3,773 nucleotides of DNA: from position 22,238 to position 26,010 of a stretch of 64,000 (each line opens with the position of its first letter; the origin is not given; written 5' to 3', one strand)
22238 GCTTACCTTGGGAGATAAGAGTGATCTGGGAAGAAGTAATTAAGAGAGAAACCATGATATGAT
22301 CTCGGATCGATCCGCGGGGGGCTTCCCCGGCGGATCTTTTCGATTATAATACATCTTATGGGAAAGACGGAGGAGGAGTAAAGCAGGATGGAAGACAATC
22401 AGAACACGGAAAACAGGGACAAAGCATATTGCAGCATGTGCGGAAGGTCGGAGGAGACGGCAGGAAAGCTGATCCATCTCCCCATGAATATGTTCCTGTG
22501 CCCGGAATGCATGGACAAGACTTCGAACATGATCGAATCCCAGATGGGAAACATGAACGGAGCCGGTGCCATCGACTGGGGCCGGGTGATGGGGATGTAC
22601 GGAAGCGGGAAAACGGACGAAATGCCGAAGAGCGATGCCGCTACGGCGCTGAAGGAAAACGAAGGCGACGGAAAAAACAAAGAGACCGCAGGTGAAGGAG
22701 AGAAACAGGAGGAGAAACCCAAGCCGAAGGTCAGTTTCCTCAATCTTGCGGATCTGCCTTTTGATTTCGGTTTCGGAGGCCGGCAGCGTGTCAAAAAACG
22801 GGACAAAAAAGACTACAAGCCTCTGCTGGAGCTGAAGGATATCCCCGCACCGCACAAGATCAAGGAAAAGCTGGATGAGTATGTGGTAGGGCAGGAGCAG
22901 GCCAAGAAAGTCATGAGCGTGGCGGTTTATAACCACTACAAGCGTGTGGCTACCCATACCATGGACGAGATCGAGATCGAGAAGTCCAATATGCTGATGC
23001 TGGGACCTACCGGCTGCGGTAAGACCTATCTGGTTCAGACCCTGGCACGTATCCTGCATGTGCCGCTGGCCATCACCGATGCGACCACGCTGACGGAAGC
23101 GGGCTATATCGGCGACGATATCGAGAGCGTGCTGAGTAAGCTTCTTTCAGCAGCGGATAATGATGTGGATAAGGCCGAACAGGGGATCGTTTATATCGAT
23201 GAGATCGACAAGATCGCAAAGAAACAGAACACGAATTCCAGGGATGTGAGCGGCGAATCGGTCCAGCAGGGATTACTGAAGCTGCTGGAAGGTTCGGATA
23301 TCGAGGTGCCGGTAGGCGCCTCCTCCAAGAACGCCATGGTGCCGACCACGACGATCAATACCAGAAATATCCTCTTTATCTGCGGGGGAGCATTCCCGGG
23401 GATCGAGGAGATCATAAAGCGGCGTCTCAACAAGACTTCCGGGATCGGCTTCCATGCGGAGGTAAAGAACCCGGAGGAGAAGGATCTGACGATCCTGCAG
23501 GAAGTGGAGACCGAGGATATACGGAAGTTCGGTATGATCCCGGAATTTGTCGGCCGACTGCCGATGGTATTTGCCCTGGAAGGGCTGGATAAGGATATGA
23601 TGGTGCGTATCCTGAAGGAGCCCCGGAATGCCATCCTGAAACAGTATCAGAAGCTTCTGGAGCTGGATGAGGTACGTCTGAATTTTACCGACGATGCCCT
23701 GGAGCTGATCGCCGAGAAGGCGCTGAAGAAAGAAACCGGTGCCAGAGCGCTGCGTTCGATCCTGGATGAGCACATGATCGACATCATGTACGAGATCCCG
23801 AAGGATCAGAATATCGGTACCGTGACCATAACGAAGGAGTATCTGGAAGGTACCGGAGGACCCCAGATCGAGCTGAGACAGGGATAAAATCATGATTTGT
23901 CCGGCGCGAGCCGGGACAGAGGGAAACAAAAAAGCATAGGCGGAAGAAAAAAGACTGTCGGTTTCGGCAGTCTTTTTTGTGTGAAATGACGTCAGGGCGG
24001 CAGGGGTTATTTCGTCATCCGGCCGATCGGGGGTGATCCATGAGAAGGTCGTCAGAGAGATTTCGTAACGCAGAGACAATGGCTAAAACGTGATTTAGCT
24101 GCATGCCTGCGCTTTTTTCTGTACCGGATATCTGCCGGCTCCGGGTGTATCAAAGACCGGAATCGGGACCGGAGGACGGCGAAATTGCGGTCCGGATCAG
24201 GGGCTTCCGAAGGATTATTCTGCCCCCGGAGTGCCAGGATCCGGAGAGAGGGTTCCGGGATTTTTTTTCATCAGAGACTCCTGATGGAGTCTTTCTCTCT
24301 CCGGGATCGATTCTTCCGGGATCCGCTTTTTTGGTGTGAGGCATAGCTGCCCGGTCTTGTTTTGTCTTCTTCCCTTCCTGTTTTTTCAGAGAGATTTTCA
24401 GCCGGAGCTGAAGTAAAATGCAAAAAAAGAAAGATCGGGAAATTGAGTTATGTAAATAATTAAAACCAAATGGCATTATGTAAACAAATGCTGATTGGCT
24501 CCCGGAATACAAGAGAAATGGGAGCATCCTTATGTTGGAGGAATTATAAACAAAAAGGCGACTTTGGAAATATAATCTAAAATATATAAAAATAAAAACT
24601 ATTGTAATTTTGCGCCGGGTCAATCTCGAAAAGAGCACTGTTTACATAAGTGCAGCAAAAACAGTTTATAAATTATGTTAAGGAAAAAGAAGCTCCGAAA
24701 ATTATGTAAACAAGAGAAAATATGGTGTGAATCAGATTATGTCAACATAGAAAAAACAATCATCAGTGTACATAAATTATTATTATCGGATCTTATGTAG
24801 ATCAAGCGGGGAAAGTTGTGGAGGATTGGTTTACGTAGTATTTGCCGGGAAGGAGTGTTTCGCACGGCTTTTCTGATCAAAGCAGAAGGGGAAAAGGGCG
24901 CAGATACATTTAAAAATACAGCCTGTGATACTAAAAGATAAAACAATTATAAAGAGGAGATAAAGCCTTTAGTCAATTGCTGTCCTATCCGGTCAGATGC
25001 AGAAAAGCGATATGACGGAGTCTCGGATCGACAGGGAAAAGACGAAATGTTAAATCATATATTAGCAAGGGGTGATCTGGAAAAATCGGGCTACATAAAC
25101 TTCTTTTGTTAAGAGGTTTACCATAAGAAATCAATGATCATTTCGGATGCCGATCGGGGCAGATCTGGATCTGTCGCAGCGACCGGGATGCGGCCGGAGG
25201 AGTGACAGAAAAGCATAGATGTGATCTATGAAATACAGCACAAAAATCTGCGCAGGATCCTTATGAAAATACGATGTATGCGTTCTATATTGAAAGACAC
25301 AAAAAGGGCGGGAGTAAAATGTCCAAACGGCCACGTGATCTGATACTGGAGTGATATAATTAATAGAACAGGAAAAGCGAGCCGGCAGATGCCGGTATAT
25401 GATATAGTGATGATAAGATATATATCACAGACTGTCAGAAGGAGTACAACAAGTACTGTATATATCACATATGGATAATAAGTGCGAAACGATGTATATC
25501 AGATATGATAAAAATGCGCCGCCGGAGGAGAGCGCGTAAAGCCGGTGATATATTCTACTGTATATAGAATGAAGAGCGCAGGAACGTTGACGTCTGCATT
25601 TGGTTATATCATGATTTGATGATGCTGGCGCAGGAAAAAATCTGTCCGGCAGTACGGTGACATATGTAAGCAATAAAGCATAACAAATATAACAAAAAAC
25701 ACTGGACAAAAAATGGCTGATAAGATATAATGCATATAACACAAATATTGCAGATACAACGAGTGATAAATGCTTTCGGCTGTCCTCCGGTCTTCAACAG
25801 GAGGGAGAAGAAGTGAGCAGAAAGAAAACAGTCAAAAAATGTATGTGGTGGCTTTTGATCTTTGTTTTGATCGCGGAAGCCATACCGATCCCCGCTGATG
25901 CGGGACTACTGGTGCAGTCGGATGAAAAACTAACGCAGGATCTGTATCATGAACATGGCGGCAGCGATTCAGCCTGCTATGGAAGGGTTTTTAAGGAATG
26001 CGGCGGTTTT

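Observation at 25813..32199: Candidate novel module: membrane-anchored surface protein followed by two overlapping, zinc-finger-less ClpX paralogues with rewired pore loops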

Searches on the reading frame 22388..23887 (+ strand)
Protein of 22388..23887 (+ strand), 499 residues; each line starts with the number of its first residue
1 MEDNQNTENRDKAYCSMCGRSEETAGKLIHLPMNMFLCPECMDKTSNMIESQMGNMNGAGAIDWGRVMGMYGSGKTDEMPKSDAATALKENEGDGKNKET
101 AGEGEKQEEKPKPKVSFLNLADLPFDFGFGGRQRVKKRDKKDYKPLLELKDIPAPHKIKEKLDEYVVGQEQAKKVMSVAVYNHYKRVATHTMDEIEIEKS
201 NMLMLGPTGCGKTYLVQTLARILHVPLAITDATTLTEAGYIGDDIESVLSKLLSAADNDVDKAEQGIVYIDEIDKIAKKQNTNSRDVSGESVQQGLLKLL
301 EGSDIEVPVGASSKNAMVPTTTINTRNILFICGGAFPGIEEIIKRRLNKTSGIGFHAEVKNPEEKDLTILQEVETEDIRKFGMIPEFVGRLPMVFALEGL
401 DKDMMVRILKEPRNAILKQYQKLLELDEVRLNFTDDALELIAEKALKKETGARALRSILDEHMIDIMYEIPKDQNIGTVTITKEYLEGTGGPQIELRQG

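Call 3: search_protein_families(library=pfam, proteins=[window:22388-23887:+], max_evalue=0.01)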
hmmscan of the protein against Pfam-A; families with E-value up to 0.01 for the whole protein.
window:22388-23887:+ (499 aa): 13 families
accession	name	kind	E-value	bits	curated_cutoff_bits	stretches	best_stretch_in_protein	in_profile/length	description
PF07724.20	AAA_2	-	1.5e-30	106.8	27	1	199-393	3-165/166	AAA domain (Cdc48 subfamily)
PF00004.35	AAA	-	6.7e-16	59.4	21.2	1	202-313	1-99/131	ATPase family associated with various cellular activities (AAA)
PF10431.15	ClpB_D2-small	-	3.7e-12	46.5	21.9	1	400-474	1-71/81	C-terminal, D2-small domain, of ClpB protein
PF06689.19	zf-C4_ClpX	-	5.1e-09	36.3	27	1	14-50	2-38/39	ClpX C4-type zinc finger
PF00493.29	MCM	-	4.5e-07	29.6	23.3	1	156-282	16-139/224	MCM P-loop domain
PF07728.20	AAA_5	-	7e-07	29.8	22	1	201-278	1-80/139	AAA domain (dynein-related subfamily)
PF05496.18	RuvB_N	-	3.9e-06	27.2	27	1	161-279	5-99/159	Holliday junction DNA helicase RuvB P-loop domain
PF01078.27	Mg_chelatase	-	7.3e-05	22.7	20.3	1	199-224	22-47/207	Magnesium chelatase, subunit ChlI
PF12775.13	AAA_7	-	0.0016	18.4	25.8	1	177-251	11-88/181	P-loop containing dynein motor region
PF13173.12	AAA_14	-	0.0018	18.7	27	1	202-278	5-76/129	AAA domain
PF03215.21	Rad17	-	0.0031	17.9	23.8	1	196-227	39-73/186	Rad17 P-loop domain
PF14532.12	Sigma54_activ_2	-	0.0034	18.1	25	1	190-281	12-86/138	Sigma-54 interaction domain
PF00158.32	Sigma54_activat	-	0.004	17.3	20.2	0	189-220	12-43/168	Sigma-54 interaction domain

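Call 4: search_protein_families(library=ncbifam, proteins=[window:22388-23887:+], max_evalue=0.01)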
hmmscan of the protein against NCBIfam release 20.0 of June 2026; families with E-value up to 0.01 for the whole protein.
window:22388-23887:+ (499 aa): 31 families (the best 25 are shown)
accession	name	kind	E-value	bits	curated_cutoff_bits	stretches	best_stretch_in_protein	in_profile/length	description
NF003745.1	PRK05342.1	equivalog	6.4e-167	555.6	359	1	9-495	2-408/418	ATP-dependent Clp protease ATP-binding subunit ClpX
TIGR00382.1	clpX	equivalog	2.4e-150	501.1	370.75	2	137-492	51-411/414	ATP-dependent protease ATP-binding subunit ClpX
TIGR00390.1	hslU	equivalog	2.8e-61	207.8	362.45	3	155-256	3-104/441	ATP-dependent protease ATPase subunit HslU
TIGR02639.1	ClpA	equivalog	4.2e-17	61.6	993.15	2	374-467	627-715/734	ATP-dependent Clp protease ATP-binding subunit ClpA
TIGR03346.1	chaperone_ClpB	equivalog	1.4e-13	50.1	1232.1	2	157-223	558-619/853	ATP-dependent chaperone ClpB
TIGR03345.1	VI_ClpV1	equivalog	3.7e-09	35.4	884.95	1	370-465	739-829/852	type VI secretion system ATPase TssH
NF003229.0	PRK04195.1-5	equivalog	3.5e-08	32.6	280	1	164-281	17-120/413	replication factor C large subunit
NF008263.0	PRK11034.1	equivalog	1.8e-07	29.5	1350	1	375-463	625-712/758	ATP-dependent Clp protease ATP-binding subunit ClpA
TIGR01243.1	CDC48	subfamily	4.4e-07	28.6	802.65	1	196-302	208-308/733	CDC48 family AAA ATPase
NF003069.1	PRK03992.1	subfamily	5.1e-07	29.2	500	1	191-301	156-260/379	proteasome-activating nucleotidase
NF041006.2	cell_div_CdvC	equivalog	1.1e-06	27.8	650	1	159-298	99-230/370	cell division protein CdvC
NF008118.0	PRK10865.1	equivalog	1.1e-06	26.8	1417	1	158-223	562-622/857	ATP-dependent chaperone ClpB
TIGR01242.2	TIGR01242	subfamily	1.5e-06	27.5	500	1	193-302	141-244/362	proteasome-activating nucleotidase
NF042959.1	IteA_antiphage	equivalog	1.9e-06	27.3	510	1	150-287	82-205/367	anti-phage ATPase IteA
NF000868.0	PRK00080.1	equivalog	2.2e-06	26.8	282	1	160-278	22-116/330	Holliday junction branch migration DNA helicase RuvB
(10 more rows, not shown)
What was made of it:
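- On ClpX (equivalog NF003745 / TIGR00382): The ClpX at 22388 scores 556 and 501 bits (call 4).
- Checked: The ClpX at 22388 does: 36 bits for the zinc finger, 555 bits as a ClpX equivalog (calls 3, 4).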

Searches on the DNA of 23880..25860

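Call 60: search_rna_families(source=window, start=23880, end=25860, threshold=evalue, max_evalue=1)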
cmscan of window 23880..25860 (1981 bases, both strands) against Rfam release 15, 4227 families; matches with E-value up to 1: 2.
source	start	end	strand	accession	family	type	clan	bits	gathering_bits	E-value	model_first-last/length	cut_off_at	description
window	23880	23978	+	RF02728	HrrF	Gene; sRNA;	-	21.8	77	0.66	10-116/116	5'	Haemophilus regulatory RNA responsive to iron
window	24583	24670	-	RF02350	psRNA6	Gene; sRNA;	-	15.9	60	0.11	1-333/333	no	Nitrosomonas sRNA psRNA6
